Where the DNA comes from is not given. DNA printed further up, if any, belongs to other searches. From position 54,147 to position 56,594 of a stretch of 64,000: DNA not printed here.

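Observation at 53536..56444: ABC ATPase translationally coupled to an ABC-2 permease fused to a CPBP (CAAX/bacteriocin-immunity type) intramembrane protease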

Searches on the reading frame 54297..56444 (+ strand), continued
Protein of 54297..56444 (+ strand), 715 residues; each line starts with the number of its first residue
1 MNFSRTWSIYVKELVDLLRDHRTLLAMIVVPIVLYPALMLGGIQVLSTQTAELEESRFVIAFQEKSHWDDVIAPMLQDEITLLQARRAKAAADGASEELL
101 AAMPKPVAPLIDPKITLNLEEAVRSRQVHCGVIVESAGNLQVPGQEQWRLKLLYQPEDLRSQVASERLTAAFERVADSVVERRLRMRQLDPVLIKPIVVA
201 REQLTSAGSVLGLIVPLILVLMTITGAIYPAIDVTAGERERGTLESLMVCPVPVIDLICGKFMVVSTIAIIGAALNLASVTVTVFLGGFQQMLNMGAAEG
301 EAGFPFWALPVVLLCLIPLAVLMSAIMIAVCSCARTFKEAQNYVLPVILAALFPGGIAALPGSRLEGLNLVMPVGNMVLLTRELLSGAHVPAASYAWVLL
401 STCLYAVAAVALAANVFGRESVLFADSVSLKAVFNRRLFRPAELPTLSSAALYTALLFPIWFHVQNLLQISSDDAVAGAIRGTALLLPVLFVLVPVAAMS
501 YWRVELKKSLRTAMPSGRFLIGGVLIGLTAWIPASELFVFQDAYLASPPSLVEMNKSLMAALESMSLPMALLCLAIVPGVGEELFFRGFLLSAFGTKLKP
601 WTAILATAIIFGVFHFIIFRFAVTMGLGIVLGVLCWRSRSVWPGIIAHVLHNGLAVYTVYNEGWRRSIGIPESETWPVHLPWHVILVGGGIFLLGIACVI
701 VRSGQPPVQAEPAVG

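Call 14: find_related_loci(query=A1, collection=genome_contigs, flank=8000)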
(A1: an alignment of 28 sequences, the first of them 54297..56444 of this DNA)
Query A1 (715 aa) in genome_contigs; peptide patterns used: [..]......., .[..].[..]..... (x = any residue, [..] = any of these).
598 stretches matched a pattern (row limit reached: there are more); 568 encode a relative of the query (tblastn E <= 1e-3); the best 80 are kept; 80 distinct loci.
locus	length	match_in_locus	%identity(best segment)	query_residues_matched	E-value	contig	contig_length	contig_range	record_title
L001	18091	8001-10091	74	1-697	0e+0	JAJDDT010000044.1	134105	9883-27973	MAG: Phycisphaerae bacterium isolate OFTM371 OFTM371_43, whole genome shotgun sequence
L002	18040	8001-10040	55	1-681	0e+0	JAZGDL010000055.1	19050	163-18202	MAG: Phycisphaerae bacterium isolate SCS3bin.42 SCS3bin.42_55, whole genome shotgun sequence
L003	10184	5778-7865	53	1-703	0e+0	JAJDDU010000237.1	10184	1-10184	MAG: Phycisphaerae bacterium isolate OFTM5 OFTM5_236, whole genome shotgun sequence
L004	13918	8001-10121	51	1-701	0e+0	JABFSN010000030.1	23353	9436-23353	MAG: Phycisphaerales bacterium isolate WB-IL-13 seq_995, whole genome shotgun sequence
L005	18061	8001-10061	52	1-691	0e+0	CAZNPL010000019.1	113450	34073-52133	MAG TPA_asm: uncultured Phycisphaeraceae bacterium isolate SRP141376_co2_188 genome assembly, contig: NODE_411_length_11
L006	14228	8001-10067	51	1-696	0e+0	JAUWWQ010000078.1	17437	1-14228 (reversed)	MAG: Planctomycetota bacterium isolate CSMAG_2662 CSMAG_2662_k127_1384837_length_17437_cov_21.9879, whole genome shotgun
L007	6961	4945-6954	52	1-676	0e+0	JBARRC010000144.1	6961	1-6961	MAG: Phycisphaerae bacterium isolate MFD13433_ilm_asm_bin31 k127_309890, whole genome shotgun sequence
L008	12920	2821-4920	48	5-710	0e+0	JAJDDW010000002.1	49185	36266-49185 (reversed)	MAG: Phycisphaerae bacterium isolate OFTM182 OFTM182_1, whole genome shotgun sequence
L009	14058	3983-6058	50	1-699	0e+0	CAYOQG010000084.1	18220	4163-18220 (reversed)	MAG TPA_asm: uncultured Phycisphaeraceae bacterium isolate SRP323688_co1_276 genome assembly, contig: NODE_5023_length_1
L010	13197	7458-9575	49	1-713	0e+0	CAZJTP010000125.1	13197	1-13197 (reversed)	MAG TPA_asm: uncultured Phycisphaeraceae bacterium isolate binchicken_co116_291 genome assembly, contig: NODE_4978_lengt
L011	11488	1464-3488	50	1-681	0e+0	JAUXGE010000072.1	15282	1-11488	MAG: Planctomycetota bacterium isolate CSMAG_2921 CSMAG_2921_k117_1516709_length_15282_cov_21.9682, whole genome shotgun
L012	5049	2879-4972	50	1-705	0e+0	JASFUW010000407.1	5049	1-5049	MAG: Phycisphaerae bacterium isolate D1105M12metaG_Bin_242 D1105M12metaG_FD_scaffold_2969_c1, whole genome shotgun seque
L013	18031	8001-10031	50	1-681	0e+0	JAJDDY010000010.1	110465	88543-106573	MAG: Phycisphaerae bacterium isolate OFTM250 OFTM250_9, whole genome shotgun sequence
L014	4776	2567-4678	49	1-711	0e+0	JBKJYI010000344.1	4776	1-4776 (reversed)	MAG: Phycisphaerae bacterium isolate swi_bin.202 k127_8824926, whole genome shotgun sequence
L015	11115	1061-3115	50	1-693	0e+0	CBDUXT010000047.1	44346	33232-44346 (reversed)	MAG TPA_asm: uncultured bacterium isolate SRR22302371_binner23_Refined_2 genome assembly, contig: ERZ26661859.402, whole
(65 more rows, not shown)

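Call 21: search_solved_structures(query=A1, max_evalue=0.01)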
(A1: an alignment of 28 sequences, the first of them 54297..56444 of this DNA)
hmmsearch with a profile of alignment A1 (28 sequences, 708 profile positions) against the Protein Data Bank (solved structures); distinct sequences matched with E-value up to 0.01: 0.

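Call 24: predict_structure(alignment_id=A1)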
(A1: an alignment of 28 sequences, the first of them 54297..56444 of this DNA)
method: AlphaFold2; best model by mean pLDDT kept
length: 715 residues; sequences in the alignment: 28
mean_pLDDT: 79.4   pTM: 0.67
mean pLDDT of the five models: 79.4, 78.0, 76.9, 74.6, 73.8
residues with pLDDT >= 90: 153; 70-90: 420; 50-70: 93; < 50: 49
segments of 3 or more residues with pLDDT < 50: 197-208, 294-301, 422-431, 704-715
pLDDT, mean of each block of 10 residues (from residue 1): 80 88 81 77 68 79 87 88 88 83 85 87 78 67 64 73 82 84 77 52 43 78 85 83 62 75 88 84 68 45 72 87 86 82 83 81 60 80 80 75 78 68 45 66 83 77 77 76 93 93 91 93 96 89 74 81 93 96 95 88 92 73 90 94 97 91 86 76 94 94 53 42
secondary structure, 60 per line:
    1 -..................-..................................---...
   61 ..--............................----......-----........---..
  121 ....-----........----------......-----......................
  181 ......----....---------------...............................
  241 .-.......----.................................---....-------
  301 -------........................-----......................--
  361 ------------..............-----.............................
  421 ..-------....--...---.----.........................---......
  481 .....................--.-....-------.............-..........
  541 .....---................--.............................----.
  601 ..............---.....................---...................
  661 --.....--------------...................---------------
elements in order (helices of 4 or more, strands of 3 or more residues): H2-19 H21-54 E58-62 H65-92 H97-102 E111-115 H119-124 E130-137 E148-153 H159-186 H191-194 H210-241 H243-249 H254-286 H290-293 H308-331 H337-358 H373-386 H392-422 H430-433 H447-471 H475-501 H506-509 H517-529 H531-545 H549-564 H567-595 H600-614 H618-638 H642-660 H663-667 H682-700

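Call 25: search_protein_representatives(protein=window:54297-56444:+)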
Query: 715 residues. Proteins with E-value up to 0.001 (for the whole library): 19881; up to 1e-10: 4442; up to 1e-30: 1449. The best 150 are listed.
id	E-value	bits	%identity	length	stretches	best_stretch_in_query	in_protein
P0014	3.1e-235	799.4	55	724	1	1-704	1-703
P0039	4.1e-202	690.0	49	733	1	2-693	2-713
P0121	1.0e-188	645.7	47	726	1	5-704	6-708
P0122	8.2e-178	609.6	47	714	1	7-704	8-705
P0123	4.0e-177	607.4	47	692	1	1-696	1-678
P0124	1.4e-166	572.6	49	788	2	120-657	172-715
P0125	5.9e-164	563.9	49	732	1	5-690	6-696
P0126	1.2e-162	559.5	45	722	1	1-710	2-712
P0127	3.0e-161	554.9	45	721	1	5-699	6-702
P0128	1.1e-146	506.7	50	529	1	189-697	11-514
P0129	1.4e-141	489.9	42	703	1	1-710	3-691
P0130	6.1e-139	481.2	45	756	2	127-702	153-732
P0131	4.8e-134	465.0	43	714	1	8-699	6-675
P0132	1.5e-133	463.4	43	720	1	4-707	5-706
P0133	4.3e-132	458.6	43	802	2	116-665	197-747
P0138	2.4e-122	426.3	37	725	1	4-712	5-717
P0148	5.5e-101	355.7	34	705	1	1-657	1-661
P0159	1.2e-91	324.9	33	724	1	5-707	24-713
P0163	3.8e-90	319.9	33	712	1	3-689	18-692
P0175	3.1e-87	310.3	33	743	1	4-699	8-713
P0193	7.9e-85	302.3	33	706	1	11-679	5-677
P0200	1.4e-84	301.5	35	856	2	104-700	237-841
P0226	1.3e-81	291.7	32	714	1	3-704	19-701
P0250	6.6e-80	286.1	33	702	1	7-659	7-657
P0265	3.4e-79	283.7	32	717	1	3-714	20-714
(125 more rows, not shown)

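Call 26: list_cluster_members(proteins=[P0148, P0159, P0163, P0175, P0193, P0200, P0226, P0250, P0265, P0138])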
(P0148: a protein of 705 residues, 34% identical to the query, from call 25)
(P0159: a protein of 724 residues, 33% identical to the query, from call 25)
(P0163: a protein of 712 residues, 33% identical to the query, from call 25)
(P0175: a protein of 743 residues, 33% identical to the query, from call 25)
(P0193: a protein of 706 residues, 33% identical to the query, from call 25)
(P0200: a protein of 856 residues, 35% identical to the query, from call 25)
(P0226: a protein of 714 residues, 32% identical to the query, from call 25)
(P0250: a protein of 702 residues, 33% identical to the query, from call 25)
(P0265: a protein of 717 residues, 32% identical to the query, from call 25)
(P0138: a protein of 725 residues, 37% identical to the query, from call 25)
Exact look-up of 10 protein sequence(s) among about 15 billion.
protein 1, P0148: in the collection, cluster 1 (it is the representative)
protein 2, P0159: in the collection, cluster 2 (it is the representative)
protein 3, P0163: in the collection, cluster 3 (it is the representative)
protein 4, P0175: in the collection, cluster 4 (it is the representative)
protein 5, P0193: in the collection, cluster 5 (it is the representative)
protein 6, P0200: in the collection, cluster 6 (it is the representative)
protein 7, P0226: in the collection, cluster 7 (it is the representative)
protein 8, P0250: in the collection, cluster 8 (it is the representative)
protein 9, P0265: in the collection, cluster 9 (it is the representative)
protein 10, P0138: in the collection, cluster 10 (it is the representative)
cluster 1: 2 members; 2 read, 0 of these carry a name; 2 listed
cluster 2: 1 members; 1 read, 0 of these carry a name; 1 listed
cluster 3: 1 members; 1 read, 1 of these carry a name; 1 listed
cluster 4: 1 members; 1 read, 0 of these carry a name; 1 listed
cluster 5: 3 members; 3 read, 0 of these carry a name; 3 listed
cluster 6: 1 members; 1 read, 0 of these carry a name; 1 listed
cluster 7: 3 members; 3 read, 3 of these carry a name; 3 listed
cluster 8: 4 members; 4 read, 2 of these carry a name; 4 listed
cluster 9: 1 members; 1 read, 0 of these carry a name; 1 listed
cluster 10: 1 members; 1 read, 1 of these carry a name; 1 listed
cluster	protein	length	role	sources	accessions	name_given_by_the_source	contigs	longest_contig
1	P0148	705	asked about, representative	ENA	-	-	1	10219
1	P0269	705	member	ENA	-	-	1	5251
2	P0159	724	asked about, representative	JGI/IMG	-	-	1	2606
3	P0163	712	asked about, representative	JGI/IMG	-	sodium transport system permease protein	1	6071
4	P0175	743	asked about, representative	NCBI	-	-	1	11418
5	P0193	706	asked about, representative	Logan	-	-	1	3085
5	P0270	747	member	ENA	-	-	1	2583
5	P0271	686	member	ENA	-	-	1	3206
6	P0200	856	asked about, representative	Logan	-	-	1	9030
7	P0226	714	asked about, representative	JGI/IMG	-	ABC-2 type transport system permease protein/sodium transport system permease protein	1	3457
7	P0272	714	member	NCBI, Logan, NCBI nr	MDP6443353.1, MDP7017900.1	MAG: ABC transporter permease subunit/CPBP intramembrane protease [Pirellulaceae ... | ABC transporter permease subunit/CPBP intramembrane protease [Pirellulaceae bacterium]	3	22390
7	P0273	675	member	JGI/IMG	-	ABC-2 type transport system permease protein/sodium transport system permease protein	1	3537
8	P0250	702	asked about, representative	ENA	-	-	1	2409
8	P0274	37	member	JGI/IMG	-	hypothetical protein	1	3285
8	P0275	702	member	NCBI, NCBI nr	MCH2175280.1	MAG: ABC transporter permease subunit [Lentisphaeria bacterium] | ABC transporter permease subunit [Lentisphaeria bacterium]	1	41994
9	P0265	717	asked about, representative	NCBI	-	-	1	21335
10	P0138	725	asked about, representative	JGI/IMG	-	sodium transport system permease protein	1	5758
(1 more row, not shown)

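Call 30: fold_search(model_id=the predicted structure, library=pdb)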
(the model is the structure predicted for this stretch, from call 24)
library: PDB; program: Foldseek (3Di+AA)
matches with E <= 10: 123; with E <= 0.001: 0
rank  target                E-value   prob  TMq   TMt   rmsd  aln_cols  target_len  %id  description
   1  8yzp_A                1.5e-03  1.00  0.34  0.38   7.6       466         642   11  Tribolium castaneum ABCH-9C in complex with ceramide(d36:1) (released 2025-04-16)
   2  8z01_A                6.2e-03  1.00  0.34  0.37   7.8       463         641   11  Tribolium castaneum ABCH-9C(E224Q) mutant in complex with LMNG and ceramide(d36:1) (released 2025-04-16)
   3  8z01_B                6.5e-03  1.00  0.34  0.37   7.8       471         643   12  Tribolium castaneum ABCH-9C(E224Q) mutant in complex with LMNG and ceramide(d36:1) (released 2025-04-16)
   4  8k1n_C                1.0e-02  0.98  0.19  0.25  23.7       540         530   12  mycobacterial efflux pump, substrate-bound state (released 2024-07-17)
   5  8k1m_B                1.2e-02  0.98  0.19  0.25  25.1       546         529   13  mycobacterial efflux pump, apo state (released 2024-07-17)
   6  8z0j_A                1.3e-02  1.00  0.34  0.37   7.5       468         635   11  Tribolium castaneum ABCH-9C(E224Q) mutant complexed with ATP in the presence of fenoxycarb (released 2025-04-16)
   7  8z0i_A                1.9e-02  1.00  0.33  0.37   7.7       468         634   12  Tribolium castaneum ABCH-9C(E224Q) mutant in complex with ATP (released 2025-04-16)
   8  8k1p_A                3.2e-02  0.97  0.20  0.27  24.4       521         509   15  mycobacterial efflux pump, ADP+vanadate bound state (released 2024-07-17)
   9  7qba_E                6.0e-02  1.00  0.21  0.52   6.4       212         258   21  CryoEM structure of the ABC transporter NosDFY complexed with nitrous oxide reductase NosZ (released 2022-08-03)
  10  7o0y_E                7.0e-02  1.00  0.21  0.55   5.5       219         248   18  ABC transporter NosDFY, nucleotide-free in GDN (released 2022-04-13)
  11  7znq_y                1.3e-01  1.00  0.22  0.55   5.3       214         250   20  ABC transporter complex NosDFYL in GDN (released 2022-08-03)
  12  7o17_E                1.3e-01  1.00  0.21  0.51   6.4       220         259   20  ABC transporter NosDFY E154Q, ATP-bound in lipid nanodisc (released 2022-04-13)
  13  7o12_E                1.5e-01  1.00  0.22  0.57   5.3       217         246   21  ABC transporter NosDFY, AMPPNP-bound in GDN (released 2022-04-13)
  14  8y1p                  3.5e-01  0.66  0.18  0.09  17.0       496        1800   13  Cryo-EM structure of human ABCA7 in DOPS-bound state (released 2025-02-12)
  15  8i3a_A                3.9e-01  0.60  0.18  0.23  28.6       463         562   11  Cryo-EM structure of abscisic acid transporter AtABCG25 in outward conformation (released 2023-09-13)
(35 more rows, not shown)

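Call 31: find_encoding_contigs(protein=P0001, flank=10000, max_places=2)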
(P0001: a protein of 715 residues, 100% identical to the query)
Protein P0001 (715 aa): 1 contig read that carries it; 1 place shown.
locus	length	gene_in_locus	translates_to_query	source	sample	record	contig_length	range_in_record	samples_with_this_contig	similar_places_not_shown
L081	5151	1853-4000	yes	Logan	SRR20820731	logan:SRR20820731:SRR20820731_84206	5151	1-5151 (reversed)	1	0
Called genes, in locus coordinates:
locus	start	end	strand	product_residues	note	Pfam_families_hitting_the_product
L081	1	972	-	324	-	?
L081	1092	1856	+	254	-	PF00005:ABC_tran, PF13304:AAA_21 (faint)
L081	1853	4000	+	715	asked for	PF12679:ABC2_membrane_2, PF12698:ABC2_membrane_3, PF12730:ABC2_membrane_4 (weak), PF02517:Rce1-like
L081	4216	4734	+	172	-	PF01322:Cytochrom_C_2 (weak)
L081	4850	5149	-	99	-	?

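Call 32: find_encoding_contigs(protein=P0275, flank=8000, max_places=2)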
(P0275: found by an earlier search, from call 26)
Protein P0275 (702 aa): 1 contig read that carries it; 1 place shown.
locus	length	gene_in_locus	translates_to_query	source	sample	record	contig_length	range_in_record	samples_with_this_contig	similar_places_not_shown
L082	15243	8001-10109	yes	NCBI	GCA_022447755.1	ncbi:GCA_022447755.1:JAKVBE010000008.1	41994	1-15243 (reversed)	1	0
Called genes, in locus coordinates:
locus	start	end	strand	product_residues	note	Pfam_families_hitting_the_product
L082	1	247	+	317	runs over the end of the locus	PF02826:2-Hacid_dh_C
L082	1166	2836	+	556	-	PF12796:Ank_2 (weak), PF12796:Ank_2, PF00023:Ank (weak), PF13857:Ank_5 (weak), PF13637:Ank_4, PF00023:Ank (weak), PF12796:Ank_2, PF13857:Ank_5, +4 more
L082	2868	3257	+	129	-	PF09969:DUF2203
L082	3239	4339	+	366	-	PF26685:DUF8230_C, PF13378:MR_MLE_C, PF07476:MAAL_C (weak)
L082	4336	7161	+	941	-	PF18339:Tudor_1_RapA, PF00176:SNF2-rel_dom, PF04851:ResIII, PF00270:DEAD (weak), PF00271:Helicase_C, PF12137:RapA_C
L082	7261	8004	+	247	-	PF00005:ABC_tran, PF13304:AAA_21 (faint)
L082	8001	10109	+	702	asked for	PF12679:ABC2_membrane_2, PF12698:ABC2_membrane_3, PF01061:ABC2_membrane, PF12730:ABC2_membrane_4 (weak), PF02517:Rce1-like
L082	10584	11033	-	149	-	PF00515:TPR_1 (faint), PF07719:TPR_2 (faint), PF13174:TPR_6 (faint), PF13181:TPR_8 (faint)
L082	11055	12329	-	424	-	-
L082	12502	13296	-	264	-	PF02810:SEC-C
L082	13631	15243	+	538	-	PF05159:Capsule_synth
